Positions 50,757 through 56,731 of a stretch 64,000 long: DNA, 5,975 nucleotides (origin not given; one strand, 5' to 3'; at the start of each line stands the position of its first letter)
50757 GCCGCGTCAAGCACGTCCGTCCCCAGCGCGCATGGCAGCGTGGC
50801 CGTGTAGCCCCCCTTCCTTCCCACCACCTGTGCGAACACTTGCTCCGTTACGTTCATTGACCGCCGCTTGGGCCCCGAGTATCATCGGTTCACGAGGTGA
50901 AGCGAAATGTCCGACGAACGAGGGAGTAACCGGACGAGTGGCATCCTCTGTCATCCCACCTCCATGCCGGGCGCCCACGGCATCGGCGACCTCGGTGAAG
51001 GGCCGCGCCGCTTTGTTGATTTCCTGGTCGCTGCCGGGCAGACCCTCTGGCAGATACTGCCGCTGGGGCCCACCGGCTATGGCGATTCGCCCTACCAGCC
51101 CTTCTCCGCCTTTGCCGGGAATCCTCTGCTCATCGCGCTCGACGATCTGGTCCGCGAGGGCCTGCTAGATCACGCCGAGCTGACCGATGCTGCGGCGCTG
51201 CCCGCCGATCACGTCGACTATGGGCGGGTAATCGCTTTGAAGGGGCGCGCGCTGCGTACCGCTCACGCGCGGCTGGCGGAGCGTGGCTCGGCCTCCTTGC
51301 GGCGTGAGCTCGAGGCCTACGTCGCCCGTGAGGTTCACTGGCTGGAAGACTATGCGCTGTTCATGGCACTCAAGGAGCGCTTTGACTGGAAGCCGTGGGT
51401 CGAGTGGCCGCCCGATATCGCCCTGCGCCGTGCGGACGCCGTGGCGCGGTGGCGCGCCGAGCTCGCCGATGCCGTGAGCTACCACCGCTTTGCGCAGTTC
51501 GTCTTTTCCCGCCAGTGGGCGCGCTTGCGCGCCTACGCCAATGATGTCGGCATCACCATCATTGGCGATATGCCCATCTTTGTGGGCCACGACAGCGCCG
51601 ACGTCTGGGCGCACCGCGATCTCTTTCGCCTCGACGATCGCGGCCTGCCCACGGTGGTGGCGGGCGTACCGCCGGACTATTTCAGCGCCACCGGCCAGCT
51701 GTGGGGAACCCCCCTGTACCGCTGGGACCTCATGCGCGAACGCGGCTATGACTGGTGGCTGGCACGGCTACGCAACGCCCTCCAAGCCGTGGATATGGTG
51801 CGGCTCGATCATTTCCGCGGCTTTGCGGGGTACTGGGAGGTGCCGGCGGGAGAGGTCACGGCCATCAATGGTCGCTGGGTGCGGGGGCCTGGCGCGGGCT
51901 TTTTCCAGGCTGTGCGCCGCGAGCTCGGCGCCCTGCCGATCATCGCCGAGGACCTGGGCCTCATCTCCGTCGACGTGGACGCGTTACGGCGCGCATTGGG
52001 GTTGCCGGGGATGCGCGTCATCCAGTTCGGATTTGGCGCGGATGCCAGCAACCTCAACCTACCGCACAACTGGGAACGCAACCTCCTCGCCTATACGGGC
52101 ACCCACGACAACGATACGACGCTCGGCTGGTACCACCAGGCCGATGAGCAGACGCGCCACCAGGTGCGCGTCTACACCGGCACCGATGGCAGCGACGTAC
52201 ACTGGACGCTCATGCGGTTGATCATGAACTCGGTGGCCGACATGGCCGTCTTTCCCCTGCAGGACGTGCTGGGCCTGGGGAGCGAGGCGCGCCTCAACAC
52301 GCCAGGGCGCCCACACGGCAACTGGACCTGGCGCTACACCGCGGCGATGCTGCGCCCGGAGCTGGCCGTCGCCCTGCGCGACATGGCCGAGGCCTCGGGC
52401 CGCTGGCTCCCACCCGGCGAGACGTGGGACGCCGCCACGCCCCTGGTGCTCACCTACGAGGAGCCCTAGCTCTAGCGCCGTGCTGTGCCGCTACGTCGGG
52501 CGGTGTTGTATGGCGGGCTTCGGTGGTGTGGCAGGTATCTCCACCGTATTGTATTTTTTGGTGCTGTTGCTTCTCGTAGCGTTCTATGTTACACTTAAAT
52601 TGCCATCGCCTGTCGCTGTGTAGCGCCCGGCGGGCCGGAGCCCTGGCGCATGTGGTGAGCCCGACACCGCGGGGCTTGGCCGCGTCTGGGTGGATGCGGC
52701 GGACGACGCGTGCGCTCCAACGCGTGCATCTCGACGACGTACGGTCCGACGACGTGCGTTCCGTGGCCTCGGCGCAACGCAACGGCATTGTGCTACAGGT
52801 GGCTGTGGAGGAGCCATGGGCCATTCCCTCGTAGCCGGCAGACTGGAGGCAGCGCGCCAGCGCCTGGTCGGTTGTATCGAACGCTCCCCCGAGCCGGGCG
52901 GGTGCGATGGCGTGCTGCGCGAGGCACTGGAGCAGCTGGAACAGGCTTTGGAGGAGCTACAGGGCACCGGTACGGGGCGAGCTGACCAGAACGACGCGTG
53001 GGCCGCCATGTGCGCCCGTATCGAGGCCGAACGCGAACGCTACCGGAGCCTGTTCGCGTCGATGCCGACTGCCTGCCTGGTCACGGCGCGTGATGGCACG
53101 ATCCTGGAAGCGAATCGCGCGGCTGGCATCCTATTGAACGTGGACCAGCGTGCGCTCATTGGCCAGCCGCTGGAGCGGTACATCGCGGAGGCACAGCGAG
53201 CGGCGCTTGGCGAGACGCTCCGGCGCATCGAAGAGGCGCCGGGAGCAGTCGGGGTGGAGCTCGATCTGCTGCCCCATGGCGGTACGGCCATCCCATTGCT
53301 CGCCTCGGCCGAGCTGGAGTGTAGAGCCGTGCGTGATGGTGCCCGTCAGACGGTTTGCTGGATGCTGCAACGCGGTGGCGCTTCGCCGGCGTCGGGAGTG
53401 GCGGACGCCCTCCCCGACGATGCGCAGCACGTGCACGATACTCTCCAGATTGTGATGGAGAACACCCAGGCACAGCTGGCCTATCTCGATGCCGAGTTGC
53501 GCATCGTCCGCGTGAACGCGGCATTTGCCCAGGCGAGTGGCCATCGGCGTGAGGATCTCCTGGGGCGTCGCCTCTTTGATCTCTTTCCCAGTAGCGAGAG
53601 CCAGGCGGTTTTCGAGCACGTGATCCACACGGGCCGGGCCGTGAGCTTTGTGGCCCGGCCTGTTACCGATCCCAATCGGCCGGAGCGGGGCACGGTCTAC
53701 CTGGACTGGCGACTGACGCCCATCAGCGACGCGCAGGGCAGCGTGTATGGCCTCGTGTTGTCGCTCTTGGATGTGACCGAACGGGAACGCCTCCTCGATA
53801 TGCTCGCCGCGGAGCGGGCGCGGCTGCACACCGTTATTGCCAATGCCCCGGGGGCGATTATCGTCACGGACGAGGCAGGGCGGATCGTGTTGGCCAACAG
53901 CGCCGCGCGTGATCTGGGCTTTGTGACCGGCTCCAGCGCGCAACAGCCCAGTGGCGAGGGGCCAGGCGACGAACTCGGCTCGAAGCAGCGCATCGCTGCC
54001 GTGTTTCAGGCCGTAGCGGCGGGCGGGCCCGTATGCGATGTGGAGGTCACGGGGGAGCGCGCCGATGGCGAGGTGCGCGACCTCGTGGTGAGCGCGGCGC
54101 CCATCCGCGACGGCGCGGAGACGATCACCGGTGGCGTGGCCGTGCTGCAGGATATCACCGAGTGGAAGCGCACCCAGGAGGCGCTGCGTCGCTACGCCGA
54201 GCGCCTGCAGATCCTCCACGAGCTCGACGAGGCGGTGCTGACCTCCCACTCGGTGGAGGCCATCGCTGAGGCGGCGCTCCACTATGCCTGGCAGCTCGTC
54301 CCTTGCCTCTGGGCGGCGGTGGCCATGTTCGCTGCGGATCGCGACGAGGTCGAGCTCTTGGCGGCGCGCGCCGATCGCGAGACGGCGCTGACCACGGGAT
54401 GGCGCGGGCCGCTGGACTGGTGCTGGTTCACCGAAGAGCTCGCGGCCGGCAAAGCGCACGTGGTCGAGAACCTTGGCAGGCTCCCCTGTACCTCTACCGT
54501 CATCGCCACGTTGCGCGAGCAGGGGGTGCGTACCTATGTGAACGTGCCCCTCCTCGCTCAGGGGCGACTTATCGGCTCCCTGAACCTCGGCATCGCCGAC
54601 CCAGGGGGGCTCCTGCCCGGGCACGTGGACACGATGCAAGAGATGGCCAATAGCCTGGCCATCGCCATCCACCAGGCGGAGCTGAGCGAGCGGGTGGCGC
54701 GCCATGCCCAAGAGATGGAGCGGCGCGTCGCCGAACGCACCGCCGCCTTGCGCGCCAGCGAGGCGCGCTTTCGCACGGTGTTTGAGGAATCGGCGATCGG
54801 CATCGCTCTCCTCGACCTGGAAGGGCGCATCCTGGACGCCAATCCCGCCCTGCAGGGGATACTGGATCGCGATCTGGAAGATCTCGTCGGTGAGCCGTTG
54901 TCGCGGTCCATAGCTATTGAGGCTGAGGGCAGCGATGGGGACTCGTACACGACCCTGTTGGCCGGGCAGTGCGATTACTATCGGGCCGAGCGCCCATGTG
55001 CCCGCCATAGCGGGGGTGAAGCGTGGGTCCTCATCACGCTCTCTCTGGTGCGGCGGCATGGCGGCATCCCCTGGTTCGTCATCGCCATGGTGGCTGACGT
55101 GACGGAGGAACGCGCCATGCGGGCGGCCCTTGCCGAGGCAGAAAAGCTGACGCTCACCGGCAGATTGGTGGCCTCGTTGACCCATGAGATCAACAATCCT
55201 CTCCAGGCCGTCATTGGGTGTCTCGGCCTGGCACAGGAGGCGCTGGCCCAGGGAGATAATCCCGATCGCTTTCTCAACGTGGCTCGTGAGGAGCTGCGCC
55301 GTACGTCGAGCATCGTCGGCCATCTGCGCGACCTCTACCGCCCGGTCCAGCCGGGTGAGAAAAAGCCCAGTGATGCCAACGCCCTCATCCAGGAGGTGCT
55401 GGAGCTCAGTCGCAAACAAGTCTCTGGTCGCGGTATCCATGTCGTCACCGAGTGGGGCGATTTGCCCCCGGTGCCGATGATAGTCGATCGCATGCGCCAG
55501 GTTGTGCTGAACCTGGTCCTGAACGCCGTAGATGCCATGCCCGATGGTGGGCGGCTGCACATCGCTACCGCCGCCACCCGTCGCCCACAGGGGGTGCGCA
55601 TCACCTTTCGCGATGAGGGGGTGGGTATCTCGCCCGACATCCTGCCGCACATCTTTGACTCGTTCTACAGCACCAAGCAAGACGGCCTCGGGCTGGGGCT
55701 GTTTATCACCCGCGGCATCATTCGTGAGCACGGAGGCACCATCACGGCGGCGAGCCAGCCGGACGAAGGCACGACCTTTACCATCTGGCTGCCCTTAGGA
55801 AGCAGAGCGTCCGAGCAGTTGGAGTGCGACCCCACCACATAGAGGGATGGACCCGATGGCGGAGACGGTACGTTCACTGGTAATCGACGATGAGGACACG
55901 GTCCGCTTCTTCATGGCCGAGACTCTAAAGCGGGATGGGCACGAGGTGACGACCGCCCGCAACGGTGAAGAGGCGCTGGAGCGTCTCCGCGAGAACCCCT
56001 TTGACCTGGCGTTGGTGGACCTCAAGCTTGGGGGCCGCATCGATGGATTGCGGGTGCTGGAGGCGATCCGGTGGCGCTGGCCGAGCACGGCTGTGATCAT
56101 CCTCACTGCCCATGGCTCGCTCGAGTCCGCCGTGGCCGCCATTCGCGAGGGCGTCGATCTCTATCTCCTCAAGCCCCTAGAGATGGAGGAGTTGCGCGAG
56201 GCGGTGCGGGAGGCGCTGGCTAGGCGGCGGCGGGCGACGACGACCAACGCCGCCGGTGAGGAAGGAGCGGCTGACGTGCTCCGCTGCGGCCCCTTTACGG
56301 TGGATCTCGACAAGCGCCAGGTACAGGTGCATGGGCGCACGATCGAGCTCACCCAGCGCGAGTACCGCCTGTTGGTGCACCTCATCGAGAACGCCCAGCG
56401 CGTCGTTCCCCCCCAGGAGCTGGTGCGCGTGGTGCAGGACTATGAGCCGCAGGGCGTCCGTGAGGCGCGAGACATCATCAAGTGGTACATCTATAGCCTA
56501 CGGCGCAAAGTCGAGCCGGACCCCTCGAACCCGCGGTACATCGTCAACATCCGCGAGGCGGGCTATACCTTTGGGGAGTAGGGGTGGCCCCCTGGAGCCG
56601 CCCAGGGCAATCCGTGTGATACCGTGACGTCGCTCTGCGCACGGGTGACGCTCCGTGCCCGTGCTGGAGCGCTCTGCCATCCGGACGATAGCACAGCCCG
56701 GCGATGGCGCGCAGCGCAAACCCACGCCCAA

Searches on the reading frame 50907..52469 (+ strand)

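Call 82: search_protein_families(library=pfam, proteins=[window:50907-52469:+], max_evalue=0.00001)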
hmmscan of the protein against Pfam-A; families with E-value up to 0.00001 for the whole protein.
window:50907-52469:+ (520 aa): 1 family
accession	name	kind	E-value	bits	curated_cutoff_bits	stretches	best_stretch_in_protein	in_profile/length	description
PF02446.23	Glyco_hydro_77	-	2.8e-177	590.7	25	1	16-480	2-462/465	4-alpha-glucanotransferase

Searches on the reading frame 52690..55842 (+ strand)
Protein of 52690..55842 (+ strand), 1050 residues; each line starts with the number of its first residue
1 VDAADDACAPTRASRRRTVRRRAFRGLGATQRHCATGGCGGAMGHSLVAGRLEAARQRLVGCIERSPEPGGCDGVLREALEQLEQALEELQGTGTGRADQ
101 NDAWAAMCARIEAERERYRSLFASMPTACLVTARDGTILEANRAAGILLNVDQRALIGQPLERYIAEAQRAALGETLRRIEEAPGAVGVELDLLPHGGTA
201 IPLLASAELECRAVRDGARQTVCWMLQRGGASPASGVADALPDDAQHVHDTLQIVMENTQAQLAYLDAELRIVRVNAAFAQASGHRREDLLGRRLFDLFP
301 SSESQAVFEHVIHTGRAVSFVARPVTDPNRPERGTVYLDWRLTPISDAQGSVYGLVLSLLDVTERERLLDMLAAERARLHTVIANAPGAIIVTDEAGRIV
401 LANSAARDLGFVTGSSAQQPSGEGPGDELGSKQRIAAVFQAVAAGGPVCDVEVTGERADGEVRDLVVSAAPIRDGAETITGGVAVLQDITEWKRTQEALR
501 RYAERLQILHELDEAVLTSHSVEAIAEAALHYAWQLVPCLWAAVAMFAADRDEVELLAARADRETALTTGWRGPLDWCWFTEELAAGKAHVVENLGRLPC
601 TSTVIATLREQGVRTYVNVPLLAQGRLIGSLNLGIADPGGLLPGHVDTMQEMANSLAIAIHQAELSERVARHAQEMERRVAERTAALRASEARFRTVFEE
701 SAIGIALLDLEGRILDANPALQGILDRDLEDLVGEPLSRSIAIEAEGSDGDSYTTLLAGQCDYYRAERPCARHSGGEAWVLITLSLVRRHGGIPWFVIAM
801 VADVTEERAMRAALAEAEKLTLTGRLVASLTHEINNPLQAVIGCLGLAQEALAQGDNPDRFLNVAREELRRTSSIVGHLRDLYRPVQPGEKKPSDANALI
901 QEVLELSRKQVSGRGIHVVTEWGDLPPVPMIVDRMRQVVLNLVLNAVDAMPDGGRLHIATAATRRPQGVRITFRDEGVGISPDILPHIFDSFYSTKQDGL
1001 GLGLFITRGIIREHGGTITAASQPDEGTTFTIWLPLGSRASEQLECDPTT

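Call 82: search_protein_families(library=pfam, proteins=[window:52690-55842:+], max_evalue=0.00001)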
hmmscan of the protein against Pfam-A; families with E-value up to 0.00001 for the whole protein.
window:52690-55842:+ (1050 aa): 11 families
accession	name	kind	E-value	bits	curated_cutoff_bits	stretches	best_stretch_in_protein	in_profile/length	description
PF00989.32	PAS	-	7.9e-44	148.7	22.6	3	378-489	2-113/113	PAS fold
PF08448.16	PAS_4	-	1.5e-41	141.5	23.1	3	257-367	2-110/110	PAS fold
PF13426.13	PAS_9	-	2.1e-37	128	27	3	267-364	8-103/103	PAS domain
PF02518.31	HATPase_c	-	1.1e-27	97.1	26.4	1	933-1036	4-109/111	Histidine kinase-, DNA gyrase B-, and HSP90-like ATPase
PF13188.13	PAS_8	-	2.3e-25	88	21.8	1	692-739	1-48/65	PAS domain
PF13185.12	GAF_2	-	2.2e-10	41.3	28.6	1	519-661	1-136/136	GAF domain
PF01590.32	GAF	-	2.2e-09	38.4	22.4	1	522-660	2-133/133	GAF domain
PF00512.31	HisKA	-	3.7e-09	37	26.9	1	824-884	3-62/66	His Kinase A (phospho-acceptor) domain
PF13596.12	PAS_10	-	5.6e-08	33.8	22.1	0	252-363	1-106/106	PAS domain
PF13492.12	GAF_3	-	2.7e-06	28.2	27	1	521-661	1-128/129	GAF domain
PF24820.1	Diguanyl_cycl_sensor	-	6.4e-06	26.5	28.1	0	124-172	4-52/109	Diguanylate cyclase-like sensor domain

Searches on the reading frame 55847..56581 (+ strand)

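Call 82: search_protein_families(library=pfam, proteins=[window:55847-56581:+], max_evalue=0.00001)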
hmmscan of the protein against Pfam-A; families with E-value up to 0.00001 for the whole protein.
window:55847-56581:+ (244 aa): 2 families
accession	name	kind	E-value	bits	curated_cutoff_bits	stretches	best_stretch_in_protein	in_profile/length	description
PF00072.30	Response_reg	-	1.2e-27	96.7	30.2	1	11-121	2-111/111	Response regulator receiver domain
PF00486.34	Trans_reg_C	-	5.2e-17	62.1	26.2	1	163-242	1-77/77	Transcriptional regulatory protein, C terminal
